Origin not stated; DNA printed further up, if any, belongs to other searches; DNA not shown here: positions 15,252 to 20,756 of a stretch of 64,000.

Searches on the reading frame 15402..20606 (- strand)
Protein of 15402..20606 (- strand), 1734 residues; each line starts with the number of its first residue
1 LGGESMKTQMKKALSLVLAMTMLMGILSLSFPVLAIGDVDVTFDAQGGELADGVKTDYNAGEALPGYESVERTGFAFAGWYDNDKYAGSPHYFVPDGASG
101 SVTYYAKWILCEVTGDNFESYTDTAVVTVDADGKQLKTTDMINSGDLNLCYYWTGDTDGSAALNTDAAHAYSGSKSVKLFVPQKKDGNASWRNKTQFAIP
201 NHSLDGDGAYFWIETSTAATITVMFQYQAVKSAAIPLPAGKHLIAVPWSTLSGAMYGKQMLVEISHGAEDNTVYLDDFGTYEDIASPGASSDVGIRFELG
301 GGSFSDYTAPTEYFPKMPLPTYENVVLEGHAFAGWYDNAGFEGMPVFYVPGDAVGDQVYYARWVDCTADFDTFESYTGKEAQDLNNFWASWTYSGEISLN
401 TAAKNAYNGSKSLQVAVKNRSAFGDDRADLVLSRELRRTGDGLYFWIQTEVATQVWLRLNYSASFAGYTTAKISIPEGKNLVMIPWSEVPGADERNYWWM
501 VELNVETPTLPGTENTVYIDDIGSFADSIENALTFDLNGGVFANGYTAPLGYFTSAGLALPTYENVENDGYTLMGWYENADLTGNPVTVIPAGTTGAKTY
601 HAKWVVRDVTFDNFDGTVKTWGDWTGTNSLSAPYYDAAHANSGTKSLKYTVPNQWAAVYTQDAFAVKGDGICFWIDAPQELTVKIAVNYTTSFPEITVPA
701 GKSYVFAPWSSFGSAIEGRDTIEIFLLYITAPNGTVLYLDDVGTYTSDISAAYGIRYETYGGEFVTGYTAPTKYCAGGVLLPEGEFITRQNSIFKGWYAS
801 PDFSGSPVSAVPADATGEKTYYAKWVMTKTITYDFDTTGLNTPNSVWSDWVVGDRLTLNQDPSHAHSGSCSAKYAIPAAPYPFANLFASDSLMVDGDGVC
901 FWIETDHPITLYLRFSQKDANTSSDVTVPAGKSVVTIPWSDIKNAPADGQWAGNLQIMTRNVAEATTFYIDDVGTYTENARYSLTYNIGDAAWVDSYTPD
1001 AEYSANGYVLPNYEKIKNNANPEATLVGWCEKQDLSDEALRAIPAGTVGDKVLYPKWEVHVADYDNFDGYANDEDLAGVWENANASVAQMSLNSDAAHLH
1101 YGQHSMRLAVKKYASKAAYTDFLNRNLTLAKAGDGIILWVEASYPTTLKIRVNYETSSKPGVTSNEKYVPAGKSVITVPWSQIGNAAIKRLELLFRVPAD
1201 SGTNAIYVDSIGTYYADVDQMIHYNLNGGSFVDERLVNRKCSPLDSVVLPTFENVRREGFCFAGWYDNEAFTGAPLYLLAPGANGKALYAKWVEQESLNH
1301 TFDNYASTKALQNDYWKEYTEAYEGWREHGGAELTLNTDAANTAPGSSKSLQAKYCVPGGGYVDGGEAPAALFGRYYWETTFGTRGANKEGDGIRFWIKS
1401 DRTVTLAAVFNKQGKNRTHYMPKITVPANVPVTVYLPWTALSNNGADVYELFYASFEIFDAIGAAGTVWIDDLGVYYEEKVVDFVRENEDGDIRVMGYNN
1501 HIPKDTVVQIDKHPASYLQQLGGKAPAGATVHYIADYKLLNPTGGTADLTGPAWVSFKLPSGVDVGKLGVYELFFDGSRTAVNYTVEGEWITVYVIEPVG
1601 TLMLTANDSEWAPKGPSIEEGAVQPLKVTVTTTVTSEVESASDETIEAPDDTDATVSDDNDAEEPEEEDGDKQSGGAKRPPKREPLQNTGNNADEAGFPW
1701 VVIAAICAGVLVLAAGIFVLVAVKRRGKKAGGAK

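Call 5: search_protein_families(library=pfam, proteins=[window:15402-20606:-], max_evalue=0.01)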
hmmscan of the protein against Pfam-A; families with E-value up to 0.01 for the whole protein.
window:15402-20606:- (1734 aa): 2 families
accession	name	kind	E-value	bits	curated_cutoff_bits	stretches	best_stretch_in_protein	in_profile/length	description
PF09479.16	Flg_new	-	2.7e-31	107.9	27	4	41-107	3-65/65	Listeria-Bacteroides repeat domain (List_Bact_rpt)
PF25077.1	DUF7800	-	0.0033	18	27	0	205-233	14-41/89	Domain of unknown function (DUF7800)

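Call 7: search_protein_families(library=ncbifam, proteins=[window:15402-20606:-], max_evalue=0.01)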
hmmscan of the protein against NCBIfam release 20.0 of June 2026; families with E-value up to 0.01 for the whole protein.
window:15402-20606:- (1734 aa): 1 family
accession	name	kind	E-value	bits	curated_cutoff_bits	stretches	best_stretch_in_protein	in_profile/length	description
TIGR02543.1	List_Bact_rpt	repeat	1.2e-21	76.7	20.95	4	72-108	3-40/44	TIGR02543 family repeat protein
